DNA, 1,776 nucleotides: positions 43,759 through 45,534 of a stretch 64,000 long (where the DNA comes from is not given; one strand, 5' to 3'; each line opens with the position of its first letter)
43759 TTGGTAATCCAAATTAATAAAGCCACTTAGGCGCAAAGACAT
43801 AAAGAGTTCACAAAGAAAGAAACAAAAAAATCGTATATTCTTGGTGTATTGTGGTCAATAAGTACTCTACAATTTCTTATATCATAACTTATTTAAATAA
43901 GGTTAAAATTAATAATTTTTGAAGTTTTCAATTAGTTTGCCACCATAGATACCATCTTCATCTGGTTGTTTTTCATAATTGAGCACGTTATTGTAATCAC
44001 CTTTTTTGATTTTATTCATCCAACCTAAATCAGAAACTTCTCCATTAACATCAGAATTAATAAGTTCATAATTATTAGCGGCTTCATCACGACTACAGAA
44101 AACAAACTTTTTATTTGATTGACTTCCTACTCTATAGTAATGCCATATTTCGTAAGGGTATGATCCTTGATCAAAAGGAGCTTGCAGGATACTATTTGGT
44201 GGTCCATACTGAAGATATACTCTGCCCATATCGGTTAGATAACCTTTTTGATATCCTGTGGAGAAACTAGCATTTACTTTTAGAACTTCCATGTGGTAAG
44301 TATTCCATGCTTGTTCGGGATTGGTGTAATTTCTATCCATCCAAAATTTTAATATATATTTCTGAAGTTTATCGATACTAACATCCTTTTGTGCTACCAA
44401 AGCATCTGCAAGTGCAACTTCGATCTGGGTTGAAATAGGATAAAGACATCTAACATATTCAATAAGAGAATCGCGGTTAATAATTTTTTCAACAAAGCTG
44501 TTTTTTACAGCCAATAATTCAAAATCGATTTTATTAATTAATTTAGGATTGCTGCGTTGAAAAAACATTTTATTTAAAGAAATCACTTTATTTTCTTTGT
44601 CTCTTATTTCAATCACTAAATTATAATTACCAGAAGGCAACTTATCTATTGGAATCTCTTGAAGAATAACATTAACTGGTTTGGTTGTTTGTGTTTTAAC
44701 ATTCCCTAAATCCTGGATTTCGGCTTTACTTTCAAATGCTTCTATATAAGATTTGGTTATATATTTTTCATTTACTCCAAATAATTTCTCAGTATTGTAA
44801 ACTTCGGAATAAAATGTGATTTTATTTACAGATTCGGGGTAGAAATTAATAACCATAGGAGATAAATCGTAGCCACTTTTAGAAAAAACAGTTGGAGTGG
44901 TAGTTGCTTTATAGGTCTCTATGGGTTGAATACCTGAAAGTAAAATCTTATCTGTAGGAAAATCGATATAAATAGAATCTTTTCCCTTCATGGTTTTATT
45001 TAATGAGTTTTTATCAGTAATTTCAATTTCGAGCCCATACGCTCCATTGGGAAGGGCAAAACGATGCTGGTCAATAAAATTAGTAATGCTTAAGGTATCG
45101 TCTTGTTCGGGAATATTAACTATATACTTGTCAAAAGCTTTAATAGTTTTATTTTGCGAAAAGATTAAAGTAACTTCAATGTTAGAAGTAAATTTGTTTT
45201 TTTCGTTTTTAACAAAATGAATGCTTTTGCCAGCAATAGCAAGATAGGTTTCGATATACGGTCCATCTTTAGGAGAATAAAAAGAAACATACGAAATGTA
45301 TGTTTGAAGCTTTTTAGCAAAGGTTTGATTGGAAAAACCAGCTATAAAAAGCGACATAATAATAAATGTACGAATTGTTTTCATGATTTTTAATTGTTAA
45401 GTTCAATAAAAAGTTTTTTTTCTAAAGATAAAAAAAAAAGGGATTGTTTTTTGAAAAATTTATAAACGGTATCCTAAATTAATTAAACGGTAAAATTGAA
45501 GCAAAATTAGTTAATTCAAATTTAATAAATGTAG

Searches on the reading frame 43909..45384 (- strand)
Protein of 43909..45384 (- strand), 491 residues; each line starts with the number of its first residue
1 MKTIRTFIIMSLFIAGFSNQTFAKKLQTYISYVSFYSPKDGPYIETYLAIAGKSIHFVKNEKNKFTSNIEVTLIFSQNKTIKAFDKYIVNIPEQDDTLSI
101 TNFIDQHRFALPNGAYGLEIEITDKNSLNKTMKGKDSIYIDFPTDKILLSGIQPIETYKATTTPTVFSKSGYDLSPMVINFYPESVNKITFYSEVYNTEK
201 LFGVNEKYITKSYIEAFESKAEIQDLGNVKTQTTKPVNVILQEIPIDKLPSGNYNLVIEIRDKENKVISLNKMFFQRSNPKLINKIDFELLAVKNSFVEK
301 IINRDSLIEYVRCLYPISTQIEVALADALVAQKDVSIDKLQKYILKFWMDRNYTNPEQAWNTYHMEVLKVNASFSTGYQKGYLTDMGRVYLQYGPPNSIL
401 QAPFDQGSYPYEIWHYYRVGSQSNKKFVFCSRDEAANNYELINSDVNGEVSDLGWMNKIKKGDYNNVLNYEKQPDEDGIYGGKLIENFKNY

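Call 8: search_protein_families(library=pfam, proteins=[window:43909-45384:-], max_evalue=0.01)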
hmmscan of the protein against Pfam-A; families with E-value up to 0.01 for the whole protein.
window:43909-45384:- (491 aa): 2 families
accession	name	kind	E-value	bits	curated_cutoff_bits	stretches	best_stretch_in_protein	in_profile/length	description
PF20094.4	GWxTD_dom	-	8.1e-12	45.7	26.9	1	336-445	55-157/172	GWxTD domain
PF16967.11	TcfC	-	1.4e-05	25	29.4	0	241-272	33-63/68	E-set like domain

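Call 9: search_protein_families(library=ncbifam, proteins=[window:43909-45384:-], max_evalue=0.01)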
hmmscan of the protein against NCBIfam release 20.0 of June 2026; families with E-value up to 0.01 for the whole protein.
window:43909-45384:- (491 aa): 1 family
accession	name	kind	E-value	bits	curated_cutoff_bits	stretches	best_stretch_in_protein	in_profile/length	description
TIGR04514.1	GWxTD_dom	domain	5.8e-16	58.9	28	1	333-417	19-105/105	GWxTD domain-containing protein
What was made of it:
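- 43909..45384 (-): GWxTD-domain protein, a possible regulon member. Calls 8 and 9.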
